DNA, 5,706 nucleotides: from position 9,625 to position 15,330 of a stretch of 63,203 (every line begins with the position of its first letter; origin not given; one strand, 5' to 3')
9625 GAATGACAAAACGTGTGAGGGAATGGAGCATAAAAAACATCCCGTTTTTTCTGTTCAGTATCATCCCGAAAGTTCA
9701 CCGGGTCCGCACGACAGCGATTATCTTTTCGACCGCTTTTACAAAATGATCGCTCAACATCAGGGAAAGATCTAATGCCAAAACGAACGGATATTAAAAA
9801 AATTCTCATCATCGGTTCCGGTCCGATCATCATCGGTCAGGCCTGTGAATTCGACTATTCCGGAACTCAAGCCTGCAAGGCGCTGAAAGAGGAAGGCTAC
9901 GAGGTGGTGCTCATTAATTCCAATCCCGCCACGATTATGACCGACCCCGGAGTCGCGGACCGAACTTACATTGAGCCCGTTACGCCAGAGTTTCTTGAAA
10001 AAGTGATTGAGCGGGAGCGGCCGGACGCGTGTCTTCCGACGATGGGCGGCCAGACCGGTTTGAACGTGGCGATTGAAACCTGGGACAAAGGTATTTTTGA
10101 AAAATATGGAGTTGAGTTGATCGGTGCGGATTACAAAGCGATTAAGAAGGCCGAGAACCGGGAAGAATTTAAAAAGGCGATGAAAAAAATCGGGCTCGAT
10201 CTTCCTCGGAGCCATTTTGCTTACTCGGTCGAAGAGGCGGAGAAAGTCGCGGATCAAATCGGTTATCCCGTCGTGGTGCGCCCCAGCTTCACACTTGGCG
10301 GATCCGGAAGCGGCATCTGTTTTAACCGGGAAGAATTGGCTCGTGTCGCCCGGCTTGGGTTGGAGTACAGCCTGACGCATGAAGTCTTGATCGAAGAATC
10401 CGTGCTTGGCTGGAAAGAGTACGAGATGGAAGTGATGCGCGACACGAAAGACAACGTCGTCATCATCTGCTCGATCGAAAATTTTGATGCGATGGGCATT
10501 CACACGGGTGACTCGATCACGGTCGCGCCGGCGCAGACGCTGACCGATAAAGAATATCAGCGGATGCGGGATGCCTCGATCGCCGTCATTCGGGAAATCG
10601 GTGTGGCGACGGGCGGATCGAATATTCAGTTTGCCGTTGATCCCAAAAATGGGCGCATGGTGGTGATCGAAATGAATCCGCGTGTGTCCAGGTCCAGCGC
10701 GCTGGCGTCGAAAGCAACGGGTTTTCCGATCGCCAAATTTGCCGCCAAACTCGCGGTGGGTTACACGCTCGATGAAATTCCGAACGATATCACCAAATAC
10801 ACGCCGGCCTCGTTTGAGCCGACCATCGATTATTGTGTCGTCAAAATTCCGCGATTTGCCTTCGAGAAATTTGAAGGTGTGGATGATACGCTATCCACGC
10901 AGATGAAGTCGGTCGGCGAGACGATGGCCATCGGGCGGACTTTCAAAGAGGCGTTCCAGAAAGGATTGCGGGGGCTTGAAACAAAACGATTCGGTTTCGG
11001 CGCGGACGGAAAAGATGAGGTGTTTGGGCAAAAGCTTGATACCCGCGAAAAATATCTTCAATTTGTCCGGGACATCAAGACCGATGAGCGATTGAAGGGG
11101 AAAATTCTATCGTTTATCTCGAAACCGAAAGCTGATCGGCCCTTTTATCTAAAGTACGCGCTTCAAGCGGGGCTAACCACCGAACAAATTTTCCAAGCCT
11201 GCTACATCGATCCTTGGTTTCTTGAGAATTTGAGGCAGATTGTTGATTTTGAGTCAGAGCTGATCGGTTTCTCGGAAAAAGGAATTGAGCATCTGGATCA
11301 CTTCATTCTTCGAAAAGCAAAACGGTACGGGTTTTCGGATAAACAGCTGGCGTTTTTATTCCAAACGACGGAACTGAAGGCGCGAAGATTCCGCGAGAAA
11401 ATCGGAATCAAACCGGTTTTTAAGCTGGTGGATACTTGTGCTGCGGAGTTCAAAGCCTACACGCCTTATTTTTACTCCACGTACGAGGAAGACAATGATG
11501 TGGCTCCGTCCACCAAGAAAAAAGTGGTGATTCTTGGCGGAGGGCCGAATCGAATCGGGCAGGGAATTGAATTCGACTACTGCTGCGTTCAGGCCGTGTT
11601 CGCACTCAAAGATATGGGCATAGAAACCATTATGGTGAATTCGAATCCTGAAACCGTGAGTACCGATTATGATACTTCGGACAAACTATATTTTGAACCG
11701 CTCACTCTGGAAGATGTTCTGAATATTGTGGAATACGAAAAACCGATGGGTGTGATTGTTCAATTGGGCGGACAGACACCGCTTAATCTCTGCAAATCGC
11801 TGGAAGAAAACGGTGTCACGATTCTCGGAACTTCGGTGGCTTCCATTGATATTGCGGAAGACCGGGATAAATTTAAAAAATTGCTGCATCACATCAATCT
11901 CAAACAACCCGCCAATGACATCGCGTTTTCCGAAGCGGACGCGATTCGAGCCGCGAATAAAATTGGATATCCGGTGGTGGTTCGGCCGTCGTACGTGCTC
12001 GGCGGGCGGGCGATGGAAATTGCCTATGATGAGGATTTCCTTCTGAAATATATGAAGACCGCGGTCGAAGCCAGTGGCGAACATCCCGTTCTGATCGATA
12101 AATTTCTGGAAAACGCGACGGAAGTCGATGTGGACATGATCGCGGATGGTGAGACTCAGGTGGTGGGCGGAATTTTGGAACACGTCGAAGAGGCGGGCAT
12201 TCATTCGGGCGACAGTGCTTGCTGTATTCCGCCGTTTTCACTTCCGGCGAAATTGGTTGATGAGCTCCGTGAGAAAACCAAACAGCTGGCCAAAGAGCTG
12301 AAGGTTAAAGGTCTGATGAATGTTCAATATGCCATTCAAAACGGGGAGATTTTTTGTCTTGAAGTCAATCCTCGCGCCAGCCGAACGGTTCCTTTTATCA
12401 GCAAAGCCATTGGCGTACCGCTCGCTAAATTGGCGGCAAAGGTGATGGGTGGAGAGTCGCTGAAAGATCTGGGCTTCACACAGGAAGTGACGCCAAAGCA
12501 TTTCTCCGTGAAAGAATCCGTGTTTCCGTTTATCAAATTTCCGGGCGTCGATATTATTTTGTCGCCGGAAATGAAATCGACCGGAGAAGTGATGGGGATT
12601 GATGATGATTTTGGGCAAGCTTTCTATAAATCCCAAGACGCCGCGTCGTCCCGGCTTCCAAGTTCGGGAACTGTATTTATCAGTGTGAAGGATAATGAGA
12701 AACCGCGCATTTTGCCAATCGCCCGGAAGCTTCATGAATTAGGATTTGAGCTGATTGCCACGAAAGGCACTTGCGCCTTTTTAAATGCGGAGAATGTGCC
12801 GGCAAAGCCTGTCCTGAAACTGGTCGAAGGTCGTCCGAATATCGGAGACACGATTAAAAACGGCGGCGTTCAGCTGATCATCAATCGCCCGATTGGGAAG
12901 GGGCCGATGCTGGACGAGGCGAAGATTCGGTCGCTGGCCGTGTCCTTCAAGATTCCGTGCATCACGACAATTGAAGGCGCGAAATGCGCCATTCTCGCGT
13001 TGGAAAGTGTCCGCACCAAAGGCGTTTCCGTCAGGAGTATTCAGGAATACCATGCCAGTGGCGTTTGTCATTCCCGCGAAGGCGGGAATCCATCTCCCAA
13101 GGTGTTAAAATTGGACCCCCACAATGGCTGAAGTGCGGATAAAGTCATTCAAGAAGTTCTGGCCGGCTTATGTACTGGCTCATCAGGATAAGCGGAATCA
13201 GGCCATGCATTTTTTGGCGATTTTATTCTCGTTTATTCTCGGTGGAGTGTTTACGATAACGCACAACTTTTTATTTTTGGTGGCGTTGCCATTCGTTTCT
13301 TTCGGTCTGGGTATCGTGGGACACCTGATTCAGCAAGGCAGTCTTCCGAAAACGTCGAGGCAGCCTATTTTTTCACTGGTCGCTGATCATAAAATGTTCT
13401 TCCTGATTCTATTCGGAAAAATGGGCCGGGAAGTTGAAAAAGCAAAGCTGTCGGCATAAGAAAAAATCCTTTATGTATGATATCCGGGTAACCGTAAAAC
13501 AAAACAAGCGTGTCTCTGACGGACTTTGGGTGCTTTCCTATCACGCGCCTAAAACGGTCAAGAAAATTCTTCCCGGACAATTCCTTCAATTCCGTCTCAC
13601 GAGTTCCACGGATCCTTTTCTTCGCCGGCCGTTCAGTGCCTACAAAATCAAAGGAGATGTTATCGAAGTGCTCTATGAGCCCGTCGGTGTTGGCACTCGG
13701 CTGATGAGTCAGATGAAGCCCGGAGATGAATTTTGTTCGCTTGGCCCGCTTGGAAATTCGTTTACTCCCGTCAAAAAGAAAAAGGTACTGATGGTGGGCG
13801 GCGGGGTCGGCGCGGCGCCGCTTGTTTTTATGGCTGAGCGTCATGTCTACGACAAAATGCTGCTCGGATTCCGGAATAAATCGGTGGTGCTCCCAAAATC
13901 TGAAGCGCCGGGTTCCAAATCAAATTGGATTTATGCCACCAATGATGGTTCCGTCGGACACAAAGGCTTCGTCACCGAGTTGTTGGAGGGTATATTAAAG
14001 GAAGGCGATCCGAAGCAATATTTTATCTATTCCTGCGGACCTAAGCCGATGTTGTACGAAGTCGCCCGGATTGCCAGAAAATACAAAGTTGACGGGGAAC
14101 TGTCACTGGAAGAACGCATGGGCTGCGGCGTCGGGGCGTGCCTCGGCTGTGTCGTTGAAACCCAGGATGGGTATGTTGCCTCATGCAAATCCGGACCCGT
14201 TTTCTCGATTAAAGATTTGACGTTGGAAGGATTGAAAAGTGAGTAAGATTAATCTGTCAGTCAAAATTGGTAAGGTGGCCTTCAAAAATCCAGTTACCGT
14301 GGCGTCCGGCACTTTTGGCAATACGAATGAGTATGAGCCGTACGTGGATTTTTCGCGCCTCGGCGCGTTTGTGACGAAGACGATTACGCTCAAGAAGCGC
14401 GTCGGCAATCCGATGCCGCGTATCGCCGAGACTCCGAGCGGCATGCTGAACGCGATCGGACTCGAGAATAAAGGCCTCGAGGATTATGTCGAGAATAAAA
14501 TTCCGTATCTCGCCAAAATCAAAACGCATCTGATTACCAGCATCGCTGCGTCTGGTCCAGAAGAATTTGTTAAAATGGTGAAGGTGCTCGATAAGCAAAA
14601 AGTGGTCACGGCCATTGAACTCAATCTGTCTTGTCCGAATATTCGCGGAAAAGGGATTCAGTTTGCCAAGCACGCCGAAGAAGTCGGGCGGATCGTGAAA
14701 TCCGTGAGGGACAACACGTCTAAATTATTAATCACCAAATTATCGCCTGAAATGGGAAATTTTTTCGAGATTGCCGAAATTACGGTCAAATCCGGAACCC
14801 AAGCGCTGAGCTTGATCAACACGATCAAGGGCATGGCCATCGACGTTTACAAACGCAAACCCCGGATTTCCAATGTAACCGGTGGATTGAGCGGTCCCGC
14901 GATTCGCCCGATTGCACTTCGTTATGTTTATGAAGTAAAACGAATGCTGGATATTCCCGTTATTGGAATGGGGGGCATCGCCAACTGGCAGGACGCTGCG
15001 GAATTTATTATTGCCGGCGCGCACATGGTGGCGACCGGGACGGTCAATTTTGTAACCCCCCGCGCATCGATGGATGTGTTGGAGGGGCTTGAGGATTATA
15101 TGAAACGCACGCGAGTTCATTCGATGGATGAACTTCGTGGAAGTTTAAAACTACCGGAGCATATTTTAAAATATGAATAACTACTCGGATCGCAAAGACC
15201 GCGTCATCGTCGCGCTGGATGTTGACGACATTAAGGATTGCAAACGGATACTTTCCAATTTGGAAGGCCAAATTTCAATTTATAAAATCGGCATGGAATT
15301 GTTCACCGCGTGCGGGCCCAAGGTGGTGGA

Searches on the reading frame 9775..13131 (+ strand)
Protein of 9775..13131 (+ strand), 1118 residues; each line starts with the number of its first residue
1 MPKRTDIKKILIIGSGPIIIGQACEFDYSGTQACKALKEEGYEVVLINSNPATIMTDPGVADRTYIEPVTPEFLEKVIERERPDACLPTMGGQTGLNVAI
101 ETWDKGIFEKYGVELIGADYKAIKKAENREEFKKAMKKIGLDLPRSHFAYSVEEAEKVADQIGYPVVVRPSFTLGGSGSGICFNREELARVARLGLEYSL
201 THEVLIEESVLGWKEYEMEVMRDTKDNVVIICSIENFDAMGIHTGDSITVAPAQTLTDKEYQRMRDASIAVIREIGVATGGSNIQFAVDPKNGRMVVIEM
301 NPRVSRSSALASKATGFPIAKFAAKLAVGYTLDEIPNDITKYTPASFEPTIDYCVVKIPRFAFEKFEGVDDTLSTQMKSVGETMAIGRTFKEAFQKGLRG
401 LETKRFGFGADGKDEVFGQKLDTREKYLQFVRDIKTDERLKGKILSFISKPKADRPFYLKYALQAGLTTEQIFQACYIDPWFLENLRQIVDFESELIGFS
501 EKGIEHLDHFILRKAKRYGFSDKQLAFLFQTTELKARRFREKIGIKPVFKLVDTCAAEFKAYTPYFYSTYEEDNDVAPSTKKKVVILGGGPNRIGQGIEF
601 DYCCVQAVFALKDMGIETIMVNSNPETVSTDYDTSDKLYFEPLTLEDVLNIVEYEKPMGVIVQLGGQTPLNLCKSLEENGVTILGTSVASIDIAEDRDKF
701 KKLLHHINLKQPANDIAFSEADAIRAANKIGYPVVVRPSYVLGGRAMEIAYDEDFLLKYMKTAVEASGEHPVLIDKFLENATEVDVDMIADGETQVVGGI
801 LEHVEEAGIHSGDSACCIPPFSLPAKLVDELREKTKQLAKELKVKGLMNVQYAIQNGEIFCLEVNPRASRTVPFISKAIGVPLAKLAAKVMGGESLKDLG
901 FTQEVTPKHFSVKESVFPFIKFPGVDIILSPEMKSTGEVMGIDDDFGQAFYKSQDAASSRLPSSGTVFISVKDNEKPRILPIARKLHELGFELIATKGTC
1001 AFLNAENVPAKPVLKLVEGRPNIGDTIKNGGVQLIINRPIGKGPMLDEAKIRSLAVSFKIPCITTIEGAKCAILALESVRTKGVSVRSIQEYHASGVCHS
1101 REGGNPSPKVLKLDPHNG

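Call 78: search_protein_families(library=pfam, proteins=[window:9775-13131:+], max_evalue=0.00001)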
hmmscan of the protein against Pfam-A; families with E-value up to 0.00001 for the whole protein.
window:9775-13131:+ (1118 aa): 11 families
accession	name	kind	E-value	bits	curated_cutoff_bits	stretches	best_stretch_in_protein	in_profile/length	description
PF02786.22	CPSase_L_D2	-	5.3e-112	372.9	19.8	2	129-334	2-210/211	Carbamoyl-phosphate synthase L chain, ATP binding domain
PF25596.1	CPSase_L_D1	-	2e-100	331.3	27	2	581-692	2-117/118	Carbamoyl phosphate synthase preATP-grasp domain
PF02787.25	CPSase_L_D3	-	1e-22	80.3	26.6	1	448-528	3-79/80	Carbamoyl-phosphate synthetase large chain, oligomerisation domain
PF02142.27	MGS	-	3.5e-21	75.6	24.1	1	979-1064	2-94/94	MGS-like domain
PF07478.18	Dala_Dala_lig_C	-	4.6e-16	59.4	24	1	153-302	26-174/204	D-ala D-ala ligase C-terminus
PF02222.28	ATP-grasp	-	1e-15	58.3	27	2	135-305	2-164/179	ATP-grasp domain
PF15632.11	ATPgrasp_Ter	-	7.5e-10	39.1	29.1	1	828-894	46-111/131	ATP-grasp in the biosynthetic pathway with Ter operon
PF02655.19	ATP-grasp_3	-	8.6e-09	36.1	23.2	0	699-868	6-157/160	ATP-grasp domain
PF13535.11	ATP-grasp_4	-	1e-08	35.4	27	0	163-303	2-151/160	ATP-grasp domain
PF13549.11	ATP-grasp_5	-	1.7e-08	34.5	27.6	0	128-169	11-52/221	ATP-grasp domain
PF08443.16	RimK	-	4.9e-08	33.3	21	0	695-884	2-181/188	RimK-like ATP-grasp domain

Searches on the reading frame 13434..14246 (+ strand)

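Call 79: search_protein_families(library=pfam, proteins=[window:13434-14246:+], max_evalue=0.00001)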
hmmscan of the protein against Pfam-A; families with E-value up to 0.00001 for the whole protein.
window:13434-14246:+ (270 aa): 1 family
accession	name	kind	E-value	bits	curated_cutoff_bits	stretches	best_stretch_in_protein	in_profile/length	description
PF10418.14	DHODB_Fe-S_bind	-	5.7e-14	52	23.9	1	226-262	1-40/41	Iron-sulfur cluster binding domain of dihydroorotate dehydrogenase B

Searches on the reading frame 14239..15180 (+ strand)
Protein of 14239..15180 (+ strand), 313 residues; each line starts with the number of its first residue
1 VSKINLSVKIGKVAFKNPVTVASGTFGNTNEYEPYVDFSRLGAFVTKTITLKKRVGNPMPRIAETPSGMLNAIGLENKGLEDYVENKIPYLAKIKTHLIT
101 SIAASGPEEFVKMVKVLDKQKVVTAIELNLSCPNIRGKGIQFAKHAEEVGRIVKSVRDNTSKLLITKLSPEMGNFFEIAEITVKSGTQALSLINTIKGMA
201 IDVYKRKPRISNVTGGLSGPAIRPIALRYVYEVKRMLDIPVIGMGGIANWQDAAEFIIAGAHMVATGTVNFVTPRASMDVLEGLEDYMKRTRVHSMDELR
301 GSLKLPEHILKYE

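Call 79: search_protein_families(library=pfam, proteins=[window:14239-15180:+], max_evalue=0.00001)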
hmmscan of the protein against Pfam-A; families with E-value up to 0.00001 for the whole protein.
window:14239-15180:+ (313 aa): 2 families
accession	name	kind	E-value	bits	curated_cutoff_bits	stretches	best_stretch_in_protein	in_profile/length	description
PF01180.27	DHO_dh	-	1.9e-71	241.1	27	1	6-288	2-291/291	Dihydroorotate dehydrogenase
PF01207.24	Dus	-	3.1e-06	27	20.4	0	96-267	54-214/311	Dihydrouridine synthase (Dus)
